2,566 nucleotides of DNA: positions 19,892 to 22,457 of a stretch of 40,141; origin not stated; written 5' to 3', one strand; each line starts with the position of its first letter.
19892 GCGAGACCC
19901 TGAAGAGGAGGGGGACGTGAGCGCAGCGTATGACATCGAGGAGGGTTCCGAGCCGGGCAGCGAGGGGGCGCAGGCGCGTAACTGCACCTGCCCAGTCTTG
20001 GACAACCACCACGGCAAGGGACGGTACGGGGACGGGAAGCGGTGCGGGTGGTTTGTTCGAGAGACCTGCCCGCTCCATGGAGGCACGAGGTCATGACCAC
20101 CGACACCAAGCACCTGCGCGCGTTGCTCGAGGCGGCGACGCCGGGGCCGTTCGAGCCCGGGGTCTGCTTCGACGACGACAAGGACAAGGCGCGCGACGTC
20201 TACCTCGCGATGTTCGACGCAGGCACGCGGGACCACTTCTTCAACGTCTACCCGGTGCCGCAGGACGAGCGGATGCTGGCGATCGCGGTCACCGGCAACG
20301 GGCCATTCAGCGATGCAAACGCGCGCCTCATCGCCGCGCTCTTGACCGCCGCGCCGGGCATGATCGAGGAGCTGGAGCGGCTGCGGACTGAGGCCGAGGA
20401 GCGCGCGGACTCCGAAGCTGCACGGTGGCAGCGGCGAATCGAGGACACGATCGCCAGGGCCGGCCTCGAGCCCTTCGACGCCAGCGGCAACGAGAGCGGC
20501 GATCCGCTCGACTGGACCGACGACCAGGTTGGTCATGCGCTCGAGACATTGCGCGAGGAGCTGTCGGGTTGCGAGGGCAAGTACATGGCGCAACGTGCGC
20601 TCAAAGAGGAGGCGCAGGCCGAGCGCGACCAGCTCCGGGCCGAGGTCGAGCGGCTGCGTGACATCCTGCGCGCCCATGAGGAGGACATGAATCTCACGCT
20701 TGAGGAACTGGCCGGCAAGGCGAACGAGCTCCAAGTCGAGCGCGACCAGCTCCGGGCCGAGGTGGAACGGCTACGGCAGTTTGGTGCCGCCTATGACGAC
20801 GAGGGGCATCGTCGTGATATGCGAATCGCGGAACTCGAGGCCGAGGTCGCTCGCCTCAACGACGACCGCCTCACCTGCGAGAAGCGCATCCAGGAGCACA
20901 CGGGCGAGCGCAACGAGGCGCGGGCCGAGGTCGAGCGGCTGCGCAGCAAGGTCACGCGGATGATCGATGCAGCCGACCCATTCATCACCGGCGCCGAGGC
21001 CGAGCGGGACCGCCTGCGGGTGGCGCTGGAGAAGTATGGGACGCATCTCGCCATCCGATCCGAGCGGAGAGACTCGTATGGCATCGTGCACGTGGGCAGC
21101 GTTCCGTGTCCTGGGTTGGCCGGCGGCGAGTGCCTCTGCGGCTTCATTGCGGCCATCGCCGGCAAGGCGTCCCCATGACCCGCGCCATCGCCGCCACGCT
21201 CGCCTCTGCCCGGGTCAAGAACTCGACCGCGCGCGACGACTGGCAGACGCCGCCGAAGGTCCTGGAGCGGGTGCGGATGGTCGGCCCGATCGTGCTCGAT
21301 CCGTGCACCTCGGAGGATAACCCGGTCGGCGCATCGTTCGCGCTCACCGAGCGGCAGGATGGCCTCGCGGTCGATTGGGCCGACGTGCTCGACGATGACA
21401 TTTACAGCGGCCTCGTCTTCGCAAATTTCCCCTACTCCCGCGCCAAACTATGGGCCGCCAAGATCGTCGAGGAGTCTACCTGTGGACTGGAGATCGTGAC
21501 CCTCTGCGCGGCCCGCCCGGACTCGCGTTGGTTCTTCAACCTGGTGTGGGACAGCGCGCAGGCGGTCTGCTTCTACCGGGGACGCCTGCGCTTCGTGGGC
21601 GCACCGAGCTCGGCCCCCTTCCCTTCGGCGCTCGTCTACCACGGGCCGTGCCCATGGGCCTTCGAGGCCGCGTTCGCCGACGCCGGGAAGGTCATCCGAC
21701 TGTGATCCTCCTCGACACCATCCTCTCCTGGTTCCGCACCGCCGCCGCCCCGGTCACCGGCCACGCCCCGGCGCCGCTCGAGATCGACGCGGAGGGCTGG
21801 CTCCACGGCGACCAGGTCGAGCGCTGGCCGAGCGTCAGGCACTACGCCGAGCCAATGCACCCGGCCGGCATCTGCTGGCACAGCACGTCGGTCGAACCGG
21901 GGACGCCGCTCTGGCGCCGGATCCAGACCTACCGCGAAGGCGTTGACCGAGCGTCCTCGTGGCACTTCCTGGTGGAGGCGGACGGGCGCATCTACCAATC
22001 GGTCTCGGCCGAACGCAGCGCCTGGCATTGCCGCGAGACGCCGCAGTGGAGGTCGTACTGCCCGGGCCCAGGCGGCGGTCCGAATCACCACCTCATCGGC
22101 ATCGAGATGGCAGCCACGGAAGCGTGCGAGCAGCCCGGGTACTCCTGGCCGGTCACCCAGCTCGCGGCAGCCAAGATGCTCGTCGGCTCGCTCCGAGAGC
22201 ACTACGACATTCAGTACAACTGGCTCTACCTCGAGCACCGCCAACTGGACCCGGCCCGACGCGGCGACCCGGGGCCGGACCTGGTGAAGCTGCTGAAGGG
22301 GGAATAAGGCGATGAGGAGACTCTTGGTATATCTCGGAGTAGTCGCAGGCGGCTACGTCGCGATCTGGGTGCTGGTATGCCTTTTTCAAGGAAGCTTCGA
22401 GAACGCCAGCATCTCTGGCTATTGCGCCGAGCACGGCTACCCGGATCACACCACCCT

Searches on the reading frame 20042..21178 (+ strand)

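Call 14: search_protein_families(library=phrogs, proteins=[window:20042-21178:+], max_evalue=0.001)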
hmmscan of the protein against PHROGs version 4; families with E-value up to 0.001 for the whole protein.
window:20042-21178:+ (378 aa): 2 families
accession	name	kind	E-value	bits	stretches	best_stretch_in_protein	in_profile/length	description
phrog_1499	-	unknown function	2.4e-05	24.8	1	111-325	143-343/427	-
phrog_77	-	DNA, RNA and nucleotide metabolism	3e-05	23.7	1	187-309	652-760/967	SbcC-like subunit of palindrome specific endonuclease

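Call 91: search_protein_families(library=pfam, proteins=[window:20042-21178:+], max_evalue=0.01)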
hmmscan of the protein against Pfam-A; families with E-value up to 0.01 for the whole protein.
window:20042-21178:+ (378 aa): 2 families
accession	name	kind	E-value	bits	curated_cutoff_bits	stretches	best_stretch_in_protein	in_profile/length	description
PF25450.1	Rab11-FIP3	-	0.00086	20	31.9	1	187-286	23-122/125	Rab11-FIP3-like domain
PF23183.1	bHLH_NPAS4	-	0.0035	17.7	27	0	184-209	2-27/54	NPAS4 bHLH domain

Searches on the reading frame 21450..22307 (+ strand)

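Call 14: search_protein_families(library=phrogs, proteins=[window:21450-22307:+], max_evalue=0.001)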
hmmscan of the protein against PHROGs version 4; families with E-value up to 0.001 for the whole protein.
window:21450-22307:+ (285 aa): 7 families
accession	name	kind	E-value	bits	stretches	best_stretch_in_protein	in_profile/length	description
phrog_1493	-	lysis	1.4e-11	45.2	1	126-278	23-155/394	endolysin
phrog_9611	-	lysis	1.9e-10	41.7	1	161-278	44-152/246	endolysin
phrog_1794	-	lysis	4.1e-07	30.7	1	160-255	75-163/336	amidase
phrog_670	-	lysis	4.1e-06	27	1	167-224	143-187/596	endolysin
phrog_3088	-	lysis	6.4e-05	23.8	1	133-224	19-97/248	amidase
phrog_833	-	lysis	0.00013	22.7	1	136-225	28-104/294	endolysin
phrog_19265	-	unknown function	0.00053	20.7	1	160-254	41-120/293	-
